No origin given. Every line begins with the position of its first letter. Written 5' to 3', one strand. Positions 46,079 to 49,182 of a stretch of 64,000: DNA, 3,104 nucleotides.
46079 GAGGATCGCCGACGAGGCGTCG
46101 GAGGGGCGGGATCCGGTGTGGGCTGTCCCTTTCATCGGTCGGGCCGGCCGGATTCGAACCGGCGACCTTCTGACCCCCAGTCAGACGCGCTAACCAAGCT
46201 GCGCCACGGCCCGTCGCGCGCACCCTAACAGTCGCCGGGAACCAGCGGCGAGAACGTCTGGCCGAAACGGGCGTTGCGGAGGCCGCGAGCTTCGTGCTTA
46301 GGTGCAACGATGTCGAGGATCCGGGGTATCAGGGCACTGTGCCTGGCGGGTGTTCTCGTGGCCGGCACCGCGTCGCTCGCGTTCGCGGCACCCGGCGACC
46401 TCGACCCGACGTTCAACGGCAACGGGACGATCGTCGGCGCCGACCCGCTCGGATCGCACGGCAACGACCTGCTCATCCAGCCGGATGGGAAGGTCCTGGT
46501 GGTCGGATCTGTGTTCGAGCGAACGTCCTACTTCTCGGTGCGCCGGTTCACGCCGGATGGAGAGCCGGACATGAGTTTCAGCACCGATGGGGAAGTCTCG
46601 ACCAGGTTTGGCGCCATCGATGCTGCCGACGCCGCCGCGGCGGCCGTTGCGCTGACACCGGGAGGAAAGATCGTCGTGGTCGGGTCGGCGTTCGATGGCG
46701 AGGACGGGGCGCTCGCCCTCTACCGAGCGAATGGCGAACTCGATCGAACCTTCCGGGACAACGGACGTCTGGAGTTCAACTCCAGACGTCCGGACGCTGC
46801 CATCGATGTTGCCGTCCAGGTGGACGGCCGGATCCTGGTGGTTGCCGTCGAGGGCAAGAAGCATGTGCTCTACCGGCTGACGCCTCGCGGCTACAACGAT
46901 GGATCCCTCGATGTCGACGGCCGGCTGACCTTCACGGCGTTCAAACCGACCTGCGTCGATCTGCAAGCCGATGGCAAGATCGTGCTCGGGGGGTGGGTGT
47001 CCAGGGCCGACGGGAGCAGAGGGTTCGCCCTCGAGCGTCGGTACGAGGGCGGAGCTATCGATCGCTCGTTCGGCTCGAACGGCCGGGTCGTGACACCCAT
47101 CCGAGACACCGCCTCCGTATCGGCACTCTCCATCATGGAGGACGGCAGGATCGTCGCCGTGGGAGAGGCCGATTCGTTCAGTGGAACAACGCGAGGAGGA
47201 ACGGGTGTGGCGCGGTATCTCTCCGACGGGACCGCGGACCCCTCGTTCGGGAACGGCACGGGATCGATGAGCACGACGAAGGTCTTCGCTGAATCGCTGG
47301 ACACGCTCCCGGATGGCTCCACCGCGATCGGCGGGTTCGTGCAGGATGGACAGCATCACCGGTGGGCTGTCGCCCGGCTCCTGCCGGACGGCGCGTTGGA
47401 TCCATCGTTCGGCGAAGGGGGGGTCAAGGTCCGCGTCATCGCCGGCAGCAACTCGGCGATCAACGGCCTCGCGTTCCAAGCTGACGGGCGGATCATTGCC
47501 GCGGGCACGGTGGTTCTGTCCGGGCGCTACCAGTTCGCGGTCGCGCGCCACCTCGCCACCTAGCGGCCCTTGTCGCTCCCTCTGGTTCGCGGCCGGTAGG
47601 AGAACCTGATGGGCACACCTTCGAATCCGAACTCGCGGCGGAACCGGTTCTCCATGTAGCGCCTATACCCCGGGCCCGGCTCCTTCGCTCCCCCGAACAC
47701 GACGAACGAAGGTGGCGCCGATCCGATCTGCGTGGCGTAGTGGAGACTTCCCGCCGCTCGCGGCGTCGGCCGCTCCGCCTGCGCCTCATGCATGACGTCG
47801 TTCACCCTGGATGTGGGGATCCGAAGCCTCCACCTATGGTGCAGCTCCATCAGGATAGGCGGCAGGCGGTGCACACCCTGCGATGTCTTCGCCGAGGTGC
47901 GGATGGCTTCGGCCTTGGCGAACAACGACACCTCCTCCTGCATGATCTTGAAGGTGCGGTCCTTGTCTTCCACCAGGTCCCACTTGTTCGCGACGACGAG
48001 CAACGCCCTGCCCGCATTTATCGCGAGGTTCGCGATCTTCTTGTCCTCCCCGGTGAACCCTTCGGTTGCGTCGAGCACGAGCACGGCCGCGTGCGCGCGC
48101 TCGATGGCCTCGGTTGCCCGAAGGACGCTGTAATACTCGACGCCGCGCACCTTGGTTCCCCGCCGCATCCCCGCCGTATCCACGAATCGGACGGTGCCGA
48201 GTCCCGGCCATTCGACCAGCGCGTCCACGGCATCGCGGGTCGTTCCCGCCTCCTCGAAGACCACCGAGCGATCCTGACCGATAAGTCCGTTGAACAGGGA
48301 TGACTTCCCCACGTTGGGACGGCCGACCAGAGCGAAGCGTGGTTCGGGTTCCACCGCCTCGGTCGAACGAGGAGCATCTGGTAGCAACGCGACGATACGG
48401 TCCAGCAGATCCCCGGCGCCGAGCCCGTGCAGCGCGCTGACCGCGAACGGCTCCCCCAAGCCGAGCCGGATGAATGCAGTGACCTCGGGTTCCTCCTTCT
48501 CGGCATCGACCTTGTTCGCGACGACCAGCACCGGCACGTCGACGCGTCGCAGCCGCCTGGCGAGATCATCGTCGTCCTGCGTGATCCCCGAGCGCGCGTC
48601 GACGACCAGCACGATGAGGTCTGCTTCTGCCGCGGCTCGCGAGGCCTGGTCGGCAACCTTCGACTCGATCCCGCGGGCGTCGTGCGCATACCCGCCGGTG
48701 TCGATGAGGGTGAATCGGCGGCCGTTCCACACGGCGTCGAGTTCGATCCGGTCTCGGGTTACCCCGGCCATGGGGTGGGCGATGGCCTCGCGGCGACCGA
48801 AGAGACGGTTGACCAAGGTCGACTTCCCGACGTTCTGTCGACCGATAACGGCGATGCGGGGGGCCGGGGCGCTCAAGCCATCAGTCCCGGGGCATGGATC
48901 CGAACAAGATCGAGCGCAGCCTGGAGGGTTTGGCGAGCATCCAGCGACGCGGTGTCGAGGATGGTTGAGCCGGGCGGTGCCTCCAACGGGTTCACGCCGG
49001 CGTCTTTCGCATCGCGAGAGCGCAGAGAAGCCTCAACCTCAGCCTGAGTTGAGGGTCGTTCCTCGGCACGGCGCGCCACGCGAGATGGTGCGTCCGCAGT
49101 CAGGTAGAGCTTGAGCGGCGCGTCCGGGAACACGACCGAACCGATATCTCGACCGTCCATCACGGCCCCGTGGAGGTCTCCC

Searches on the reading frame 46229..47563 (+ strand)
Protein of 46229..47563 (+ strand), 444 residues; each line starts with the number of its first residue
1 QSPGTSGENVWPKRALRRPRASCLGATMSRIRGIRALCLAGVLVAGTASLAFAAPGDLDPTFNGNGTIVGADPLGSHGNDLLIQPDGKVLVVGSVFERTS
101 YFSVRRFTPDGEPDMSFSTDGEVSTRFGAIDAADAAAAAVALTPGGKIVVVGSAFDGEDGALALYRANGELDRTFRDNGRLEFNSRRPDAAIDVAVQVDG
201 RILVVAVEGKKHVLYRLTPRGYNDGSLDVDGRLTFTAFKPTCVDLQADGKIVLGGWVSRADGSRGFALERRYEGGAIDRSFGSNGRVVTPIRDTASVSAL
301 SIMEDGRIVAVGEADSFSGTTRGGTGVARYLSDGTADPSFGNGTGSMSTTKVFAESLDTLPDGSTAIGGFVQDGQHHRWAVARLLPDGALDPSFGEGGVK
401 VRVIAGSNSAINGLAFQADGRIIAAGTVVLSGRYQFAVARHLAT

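Call 54: search_protein_families(library=pfam, proteins=[window:46229-47563:+], max_evalue=0.00001)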
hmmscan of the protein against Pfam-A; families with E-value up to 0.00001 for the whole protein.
window:46229-47563:+ (444 aa): 2 families
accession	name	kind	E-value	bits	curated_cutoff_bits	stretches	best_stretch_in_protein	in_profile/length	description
PF17164.10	DUF5122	-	9.6e-35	119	27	2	84-117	1-36/36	Domain of unknown function (DUF5122) beta-propeller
PF00400.38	WD40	-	3.1e-06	27.9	27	0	400-426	3-29/39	WD domain, G-beta repeat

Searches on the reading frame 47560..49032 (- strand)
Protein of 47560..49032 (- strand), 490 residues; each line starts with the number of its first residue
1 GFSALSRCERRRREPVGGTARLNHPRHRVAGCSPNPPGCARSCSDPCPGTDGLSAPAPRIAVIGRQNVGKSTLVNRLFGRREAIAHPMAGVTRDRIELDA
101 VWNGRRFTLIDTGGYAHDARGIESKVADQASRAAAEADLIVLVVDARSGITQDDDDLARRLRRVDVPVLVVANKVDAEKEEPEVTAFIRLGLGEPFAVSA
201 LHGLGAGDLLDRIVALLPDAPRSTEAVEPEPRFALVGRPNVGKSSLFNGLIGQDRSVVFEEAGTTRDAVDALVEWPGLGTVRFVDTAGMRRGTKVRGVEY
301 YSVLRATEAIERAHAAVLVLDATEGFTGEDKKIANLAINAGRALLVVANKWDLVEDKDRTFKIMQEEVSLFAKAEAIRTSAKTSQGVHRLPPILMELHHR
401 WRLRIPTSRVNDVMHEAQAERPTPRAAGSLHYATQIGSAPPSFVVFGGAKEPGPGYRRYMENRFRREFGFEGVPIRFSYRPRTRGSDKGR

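Call 54: search_protein_families(library=pfam, proteins=[window:47560-49032:-], max_evalue=0.00001)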
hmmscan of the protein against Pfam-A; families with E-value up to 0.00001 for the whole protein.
window:47560-49032:- (490 aa): 11 families
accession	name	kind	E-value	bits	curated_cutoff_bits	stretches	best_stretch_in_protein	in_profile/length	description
PF01926.29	MMR_HSR1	-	4.6e-51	172.1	21.9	2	59-174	1-113/113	50S ribosome-binding GTPase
PF00009.33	GTP_EFTU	-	1.1e-23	84.3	26.5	2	92-218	56-187/188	Elongation factor Tu GTP binding domain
PF02421.24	FeoB_N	-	1.6e-22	80.1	27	2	59-180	2-120/156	Ferrous iron transport protein B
PF14714.11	KH_dom-like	-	8.8e-21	74.4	27.3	1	404-480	1-81/81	KH-domain-like of EngA bacterial GTPase enzymes, C-terminal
PF00350.29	Dynamin_N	-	8.4e-15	55.6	27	0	60-83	1-24/168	Dynamin family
PF04548.22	AIG1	-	1e-12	48.3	27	1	59-164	2-110/212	AIG1 family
PF03193.22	RsgA_GTPase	-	4.1e-08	33.7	30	0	61-82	110-131/174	RsgA GTPase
PF08477.19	Roc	-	5.4e-08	33.5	27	0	59-176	1-119/119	Ras of Complex, Roc, domain of DAPkinase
PF00071.28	Ras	-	9.7e-08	32.2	21.6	0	233-389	2-151/162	Ras family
PF00025.27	Arf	-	5.1e-07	29.8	22.3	0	59-180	16-130/174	ADP-ribosylation factor family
PF02492.25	cobW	-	6.5e-07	29.6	20.7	0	109-181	88-159/180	CobW/HypB/UreG, nucleotide-binding domain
